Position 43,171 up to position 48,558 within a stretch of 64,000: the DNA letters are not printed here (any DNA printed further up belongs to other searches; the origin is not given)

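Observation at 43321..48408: Roughly 1700-aa fusion of a Ser/Thr kinase, NTPase/TPR-like repeats, GAF-like region and a sigma-54 activator with exact GAFTGA motif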

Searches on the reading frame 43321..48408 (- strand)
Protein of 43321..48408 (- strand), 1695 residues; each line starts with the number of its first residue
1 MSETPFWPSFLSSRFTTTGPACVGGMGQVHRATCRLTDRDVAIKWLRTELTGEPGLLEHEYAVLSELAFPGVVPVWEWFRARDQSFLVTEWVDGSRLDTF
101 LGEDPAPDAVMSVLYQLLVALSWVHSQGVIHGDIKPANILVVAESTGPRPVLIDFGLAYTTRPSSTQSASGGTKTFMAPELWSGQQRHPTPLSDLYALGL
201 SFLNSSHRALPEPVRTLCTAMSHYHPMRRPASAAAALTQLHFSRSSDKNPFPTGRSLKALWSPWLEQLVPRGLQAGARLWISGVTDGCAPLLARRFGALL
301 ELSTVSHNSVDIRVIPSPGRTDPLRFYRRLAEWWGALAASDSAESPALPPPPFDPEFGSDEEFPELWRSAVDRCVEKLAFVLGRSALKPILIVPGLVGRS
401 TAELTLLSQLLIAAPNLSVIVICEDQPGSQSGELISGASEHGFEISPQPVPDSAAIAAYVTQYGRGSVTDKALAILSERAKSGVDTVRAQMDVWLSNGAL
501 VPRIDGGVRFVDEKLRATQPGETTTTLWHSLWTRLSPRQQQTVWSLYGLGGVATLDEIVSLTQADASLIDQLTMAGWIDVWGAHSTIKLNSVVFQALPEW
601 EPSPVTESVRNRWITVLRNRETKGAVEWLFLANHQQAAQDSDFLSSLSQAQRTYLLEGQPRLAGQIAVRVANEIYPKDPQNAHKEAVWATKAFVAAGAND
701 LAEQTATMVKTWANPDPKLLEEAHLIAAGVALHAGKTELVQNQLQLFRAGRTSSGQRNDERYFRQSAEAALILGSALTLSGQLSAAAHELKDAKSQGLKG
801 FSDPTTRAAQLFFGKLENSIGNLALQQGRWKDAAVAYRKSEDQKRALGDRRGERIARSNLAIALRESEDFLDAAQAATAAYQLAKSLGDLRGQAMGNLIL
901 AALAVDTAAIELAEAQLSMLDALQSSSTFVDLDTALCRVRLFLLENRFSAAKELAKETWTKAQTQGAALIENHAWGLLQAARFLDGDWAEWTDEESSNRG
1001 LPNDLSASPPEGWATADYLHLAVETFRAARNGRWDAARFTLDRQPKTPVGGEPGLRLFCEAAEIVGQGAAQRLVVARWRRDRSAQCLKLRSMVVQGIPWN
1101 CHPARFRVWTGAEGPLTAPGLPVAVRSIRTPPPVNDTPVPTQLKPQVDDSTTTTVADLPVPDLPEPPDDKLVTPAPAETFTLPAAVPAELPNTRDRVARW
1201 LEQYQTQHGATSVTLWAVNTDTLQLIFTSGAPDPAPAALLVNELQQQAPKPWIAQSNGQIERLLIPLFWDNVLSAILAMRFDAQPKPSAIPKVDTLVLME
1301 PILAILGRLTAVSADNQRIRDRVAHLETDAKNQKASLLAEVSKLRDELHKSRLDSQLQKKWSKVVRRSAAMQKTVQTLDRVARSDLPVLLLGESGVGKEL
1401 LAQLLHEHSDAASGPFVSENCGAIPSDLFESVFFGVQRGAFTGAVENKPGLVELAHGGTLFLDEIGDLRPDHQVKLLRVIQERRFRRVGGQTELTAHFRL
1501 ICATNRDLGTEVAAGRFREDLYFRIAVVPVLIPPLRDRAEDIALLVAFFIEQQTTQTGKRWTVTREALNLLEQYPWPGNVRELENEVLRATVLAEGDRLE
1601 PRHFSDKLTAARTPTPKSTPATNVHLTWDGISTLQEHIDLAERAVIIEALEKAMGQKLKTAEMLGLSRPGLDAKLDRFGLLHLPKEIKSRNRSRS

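Call 5: search_protein_families(library=pfam, proteins=[window:43321-48408:-], max_evalue=0.1)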
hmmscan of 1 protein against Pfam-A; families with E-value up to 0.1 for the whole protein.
window:43321-48408:- (1695 aa): 18 families
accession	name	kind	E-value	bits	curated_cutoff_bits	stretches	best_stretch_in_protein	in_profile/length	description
PF00158.32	Sigma54_activat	-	9.3e-64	214.6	20.2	1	1365-1530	2-167/168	Sigma-54 interaction domain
PF00069.31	Pkinase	-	2.6e-30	106.1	31.7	1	24-209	10-194/263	Protein kinase domain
PF14532.12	Sigma54_activ_2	-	4.5e-25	88.9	25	1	1367-1535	3-138/138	Sigma-54 interaction domain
PF25601.1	AAA_lid_14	-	1.4e-22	79.8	27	1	1536-1618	1-84/87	AAA+ ATPase lid domain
PF07714.23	PK_Tyr_Ser-Thr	-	3.4e-15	56.5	23.1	1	24-200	10-192/258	Protein tyrosine and serine/threonine kinase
PF03109.22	ABC1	-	6.7e-09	35.7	22.9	1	82-163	140-219/244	ABC1 atypical kinase-like domain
PF07728.20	AAA_5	-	1.1e-08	35.6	22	1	1387-1506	1-123/139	AAA domain (dynein-related subfamily)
PF02954.25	HTH_8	-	3.5e-08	33.5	22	1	1641-1678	5-42/42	Bacterial regulatory protein, Fis family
PF17667.7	Pkinase_fungal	-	3.4e-07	29.8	24.1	1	109-191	287-372/387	Fungal protein kinase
PF01078.27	Mg_chelatase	-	4.1e-06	26.8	20.3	1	1428-1506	77-158/207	Magnesium chelatase, subunit ChlI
PF01636.29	APH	-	8.4e-06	26.2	23.2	1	124-159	163-198/239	Phosphotransferase enzyme family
PF13424.12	TPR_12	-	0.00012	22.6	30.1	1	817-885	6-76/77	Tetratricopeptide repeat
PF13191.12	AAA_16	-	0.00075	20.5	32.6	1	1364-1481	2-121/167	AAA ATPase domain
PF00493.29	MCM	-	0.0013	18.3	23.3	1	1372-1508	45-175/224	MCM P-loop domain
PF00004.35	AAA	-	0.0024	18.8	21.2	1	1388-1523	1-129/131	ATPase family associated with various cellular activities (AAA)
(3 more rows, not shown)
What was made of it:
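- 47635..48387 (-): Hanks-type Ser/Thr kinase domain (residues 8-258). It is non-RD (HGD) and has a short C-lobe. Pkinase E 2.6e-30 (call 5).
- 43819..44316 (-): Sigma-54 interaction AAA+ domain (residues 1365-1530). Walker A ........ at 44212-44235; GAFTGA at 44077-44094; Walker B DEIG at 44011-44022. Sigma54_activat E 9e-64 (call 5).
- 43555..43803 (-): AAA+ lid domain (residues 1536-1618), including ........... AAA_lid_14 E 1.4e-22 (call 5).
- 43375..43488 (-): Fis-type HTH (residues 1641-1678). The recognition helix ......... is shared by the whole subfamily. HTH_8 E 3.5e-8 (call 5).
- On Bacterial enhancer-binding proteins (sigma-54 activators): PF00158 E 9e-64 (call 5). HTH_8 E 3.5e-8 at 1641-1678 (call 5).
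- Checked: Pfam hits (call 5):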

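Call 6: search_protein_families(library=ncbifam, proteins=[window:43321-48408:-], max_evalue=0.1)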
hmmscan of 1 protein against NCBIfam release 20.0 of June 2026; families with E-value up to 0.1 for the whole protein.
window:43321-48408:- (1695 aa): 51 families (the best 25 are shown)
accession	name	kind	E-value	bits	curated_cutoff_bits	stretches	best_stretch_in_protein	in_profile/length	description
NF038308.1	RNA_repair_RtcR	equivalog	3.4e-97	326.5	650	1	1342-1671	161-504/530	RNA repair transcriptional activator RtcR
TIGR01817.1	nifA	equivalog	7.4e-97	325.3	528.85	1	1330-1667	162-516/534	nif-specific transcriptional activator NifA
NF041552.1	TF_PrdR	equivalog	1.7e-92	310.6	795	1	1299-1678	215-576/577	sigma-54 dependent transcriptional regulator PrdR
TIGR02915.1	PEP_resp_reg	equivalog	4.3e-91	306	502.6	1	1351-1680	127-444/445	PEP-CTERM-box response regulator transcription factor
NF003451.0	PRK05022.1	equivalog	4.2e-90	302.9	476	1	1333-1679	160-509/512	nitric oxide reductase transcriptional regulator NorR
NF008469.0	PRK11361.1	equivalog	1.5e-87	294.2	714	1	1343-1680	124-456/461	acetoacetate metabolism transcriptional regulator AtoC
TIGR01818.1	ntrC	equivalog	1.7e-86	290.8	558.6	1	1343-1675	115-460/463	nitrogen regulation protein NR(I)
NF050807.1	TransRegFlbDCaul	equivalog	1.4e-79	268.1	750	1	1362-1678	118-438/454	sigma-54-dependent transcriptional regulator FlbD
NF007689.0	PRK10365.1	equivalog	5.8e-75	252.8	760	1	1363-1677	140-441/441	sigma-54-dependent response regulator transcription factor ZraR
NF051870.1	NAssimRespRegNtrX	equivalog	1.9e-73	247.9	600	1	1340-1679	120-451/452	nitrogen assimilation response regulator NtrX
NF041906.1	V4R_TF_MobR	exception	6.6e-73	246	999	1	1335-1677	208-543/544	phenol degradation transcriptional regulator MobR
TIGR02329.1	propionate_PrpR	equivalog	2.4e-70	237.7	499.2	1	1357-1672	207-521/526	propionate catabolism operon regulatory protein PrpR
NF041946.1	LuxO_transreg_Vib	equivalog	1.4e-69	235.1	800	1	1350-1676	121-458/463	quorum-sensing sigma-54 dependent transcriptional regulator LuxO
NF011958.0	PRK15429.1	equivalog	4.8e-69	233.7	830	1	1355-1680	369-686/692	formate hydrogenlyase transcriptional activator FlhA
NF008176.1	PRK10923.1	equivalog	1.9e-68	231.2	620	1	1340-1680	118-468/469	nitrogen regulation protein NR(I)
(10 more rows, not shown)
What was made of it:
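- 43321..48408 (-): Whole gene: 1695-aa kinase / dead-NOD / TPR / mini-GAF / sigma-54 activator fusion. Domain hits (calls 5, 6).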
